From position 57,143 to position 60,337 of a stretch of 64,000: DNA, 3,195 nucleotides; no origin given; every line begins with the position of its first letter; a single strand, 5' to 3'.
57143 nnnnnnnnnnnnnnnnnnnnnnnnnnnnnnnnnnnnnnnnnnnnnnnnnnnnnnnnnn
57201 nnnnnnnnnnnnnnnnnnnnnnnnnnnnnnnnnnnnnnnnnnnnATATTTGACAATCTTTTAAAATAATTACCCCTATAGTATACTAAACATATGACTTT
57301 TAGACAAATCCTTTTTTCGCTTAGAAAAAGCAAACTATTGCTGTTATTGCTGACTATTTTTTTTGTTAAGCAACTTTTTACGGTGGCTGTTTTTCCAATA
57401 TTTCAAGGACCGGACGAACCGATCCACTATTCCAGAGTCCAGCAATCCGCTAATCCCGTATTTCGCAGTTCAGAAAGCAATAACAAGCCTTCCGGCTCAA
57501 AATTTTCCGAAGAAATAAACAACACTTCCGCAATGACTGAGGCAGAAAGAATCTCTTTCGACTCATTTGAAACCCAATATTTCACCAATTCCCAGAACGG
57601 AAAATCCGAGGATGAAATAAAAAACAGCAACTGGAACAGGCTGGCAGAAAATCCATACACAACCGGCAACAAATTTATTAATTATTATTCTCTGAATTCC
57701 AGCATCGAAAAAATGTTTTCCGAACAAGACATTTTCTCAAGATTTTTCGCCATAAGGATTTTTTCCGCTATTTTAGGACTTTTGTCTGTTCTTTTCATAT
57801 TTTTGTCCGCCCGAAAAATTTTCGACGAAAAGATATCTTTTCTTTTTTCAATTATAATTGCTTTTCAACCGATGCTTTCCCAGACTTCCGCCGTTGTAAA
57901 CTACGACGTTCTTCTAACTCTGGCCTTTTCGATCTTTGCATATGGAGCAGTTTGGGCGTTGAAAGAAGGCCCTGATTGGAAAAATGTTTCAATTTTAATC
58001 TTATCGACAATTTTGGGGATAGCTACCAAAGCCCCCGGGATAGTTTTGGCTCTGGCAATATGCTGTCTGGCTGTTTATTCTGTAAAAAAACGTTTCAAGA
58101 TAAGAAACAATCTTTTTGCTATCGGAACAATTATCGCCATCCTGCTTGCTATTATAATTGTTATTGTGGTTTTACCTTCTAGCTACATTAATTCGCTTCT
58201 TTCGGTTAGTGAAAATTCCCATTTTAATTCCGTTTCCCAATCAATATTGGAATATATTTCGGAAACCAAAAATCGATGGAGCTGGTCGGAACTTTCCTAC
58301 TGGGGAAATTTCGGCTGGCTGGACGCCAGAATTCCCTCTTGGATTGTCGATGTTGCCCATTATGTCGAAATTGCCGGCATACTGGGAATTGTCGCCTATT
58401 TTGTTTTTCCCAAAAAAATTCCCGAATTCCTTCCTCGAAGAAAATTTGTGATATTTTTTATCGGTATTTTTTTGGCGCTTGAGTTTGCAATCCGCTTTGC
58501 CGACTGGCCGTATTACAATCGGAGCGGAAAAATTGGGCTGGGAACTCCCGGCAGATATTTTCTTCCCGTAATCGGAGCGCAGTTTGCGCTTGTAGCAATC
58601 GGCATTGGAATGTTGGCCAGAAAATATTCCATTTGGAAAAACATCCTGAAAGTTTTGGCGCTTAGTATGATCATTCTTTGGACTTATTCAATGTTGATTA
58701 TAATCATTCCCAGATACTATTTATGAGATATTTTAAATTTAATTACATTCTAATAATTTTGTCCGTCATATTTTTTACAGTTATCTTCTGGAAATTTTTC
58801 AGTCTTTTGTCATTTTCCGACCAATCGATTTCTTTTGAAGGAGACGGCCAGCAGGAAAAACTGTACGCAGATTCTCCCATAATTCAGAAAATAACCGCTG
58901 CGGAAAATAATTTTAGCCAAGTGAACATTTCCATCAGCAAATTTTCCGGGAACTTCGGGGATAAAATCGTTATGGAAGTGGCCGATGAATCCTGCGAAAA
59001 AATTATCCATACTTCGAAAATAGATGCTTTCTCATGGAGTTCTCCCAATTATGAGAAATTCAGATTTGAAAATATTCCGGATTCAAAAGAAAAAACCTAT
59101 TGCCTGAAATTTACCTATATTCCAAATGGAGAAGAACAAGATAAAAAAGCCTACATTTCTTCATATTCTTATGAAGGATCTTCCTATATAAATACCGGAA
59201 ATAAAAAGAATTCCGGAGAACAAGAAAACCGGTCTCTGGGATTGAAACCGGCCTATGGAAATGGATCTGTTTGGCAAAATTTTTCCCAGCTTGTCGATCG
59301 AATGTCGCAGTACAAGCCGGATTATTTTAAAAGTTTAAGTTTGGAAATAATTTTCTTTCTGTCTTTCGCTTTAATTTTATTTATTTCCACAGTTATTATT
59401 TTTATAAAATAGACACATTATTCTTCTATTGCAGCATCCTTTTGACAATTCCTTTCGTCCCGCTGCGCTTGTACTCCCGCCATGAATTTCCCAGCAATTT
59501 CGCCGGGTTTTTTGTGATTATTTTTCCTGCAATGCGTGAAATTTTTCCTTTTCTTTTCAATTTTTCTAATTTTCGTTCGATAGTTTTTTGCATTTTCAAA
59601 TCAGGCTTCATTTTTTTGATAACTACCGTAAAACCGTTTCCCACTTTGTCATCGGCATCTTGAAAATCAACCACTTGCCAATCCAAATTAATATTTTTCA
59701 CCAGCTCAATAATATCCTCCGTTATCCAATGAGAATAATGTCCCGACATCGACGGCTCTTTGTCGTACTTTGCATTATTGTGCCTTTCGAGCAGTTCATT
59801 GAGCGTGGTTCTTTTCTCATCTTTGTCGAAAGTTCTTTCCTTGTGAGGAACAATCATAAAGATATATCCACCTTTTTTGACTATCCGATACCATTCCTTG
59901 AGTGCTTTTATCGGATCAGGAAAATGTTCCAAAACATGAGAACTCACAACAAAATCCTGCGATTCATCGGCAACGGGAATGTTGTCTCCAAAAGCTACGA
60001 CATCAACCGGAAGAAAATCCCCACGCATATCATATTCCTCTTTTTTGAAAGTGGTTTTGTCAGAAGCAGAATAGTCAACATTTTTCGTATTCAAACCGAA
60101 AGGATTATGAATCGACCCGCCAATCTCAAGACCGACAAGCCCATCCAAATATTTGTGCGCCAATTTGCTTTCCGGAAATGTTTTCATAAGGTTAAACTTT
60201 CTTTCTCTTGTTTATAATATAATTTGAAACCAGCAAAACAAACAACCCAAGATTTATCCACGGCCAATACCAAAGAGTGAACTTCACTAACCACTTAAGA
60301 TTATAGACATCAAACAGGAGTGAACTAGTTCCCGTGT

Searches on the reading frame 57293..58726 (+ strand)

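Call 56: search_protein_families(library=pfam, proteins=[window:57293-58726:+], max_evalue=0.00001)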
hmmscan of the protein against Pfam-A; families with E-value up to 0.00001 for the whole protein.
window:57293-58726:+ (477 aa): 2 families
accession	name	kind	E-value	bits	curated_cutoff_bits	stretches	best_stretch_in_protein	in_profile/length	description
PF09913.15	DUF2142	-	1.1e-21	77.6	30.1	1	31-427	8-392/395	Predicted membrane protein (DUF2142)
PF13231.12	PMT_2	-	8.7e-13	49.2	26.1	1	150-287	20-155/160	Dolichyl-phosphate-mannose-protein mannosyltransferase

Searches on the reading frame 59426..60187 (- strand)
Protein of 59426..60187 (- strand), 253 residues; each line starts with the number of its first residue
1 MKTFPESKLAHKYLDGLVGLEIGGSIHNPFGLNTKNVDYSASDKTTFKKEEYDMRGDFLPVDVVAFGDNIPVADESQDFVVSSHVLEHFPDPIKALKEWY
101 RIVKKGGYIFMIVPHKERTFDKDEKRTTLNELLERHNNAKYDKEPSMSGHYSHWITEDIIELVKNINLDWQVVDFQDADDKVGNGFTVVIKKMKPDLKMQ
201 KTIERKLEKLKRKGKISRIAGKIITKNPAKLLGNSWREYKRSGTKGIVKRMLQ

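Call 56: search_protein_families(library=pfam, proteins=[window:59426-60187:-], max_evalue=0.00001)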
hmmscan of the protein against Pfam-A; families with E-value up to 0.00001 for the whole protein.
window:59426-60187:- (253 aa): 5 families
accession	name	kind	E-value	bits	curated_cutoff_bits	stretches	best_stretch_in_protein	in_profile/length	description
PF08241.18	Methyltransf_11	-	2.6e-13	50.9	21.2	1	35-110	22-94/95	Methyltransferase domain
PF13489.12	Methyltransf_23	-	3.1e-11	43.7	27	1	64-169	69-160/164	Methyltransferase domain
PF13847.12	Methyltransf_31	-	2.4e-06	27.7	27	0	67-121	64-119/145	Methyltransferase domain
PF01209.24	Ubie_methyltran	-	4.3e-06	26.7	20.1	1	63-112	103-152/233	ubiE/COQ5 methyltransferase family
PF13649.12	Methyltransf_25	-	4.4e-06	27.7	27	0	63-107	55-97/97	Methyltransferase domain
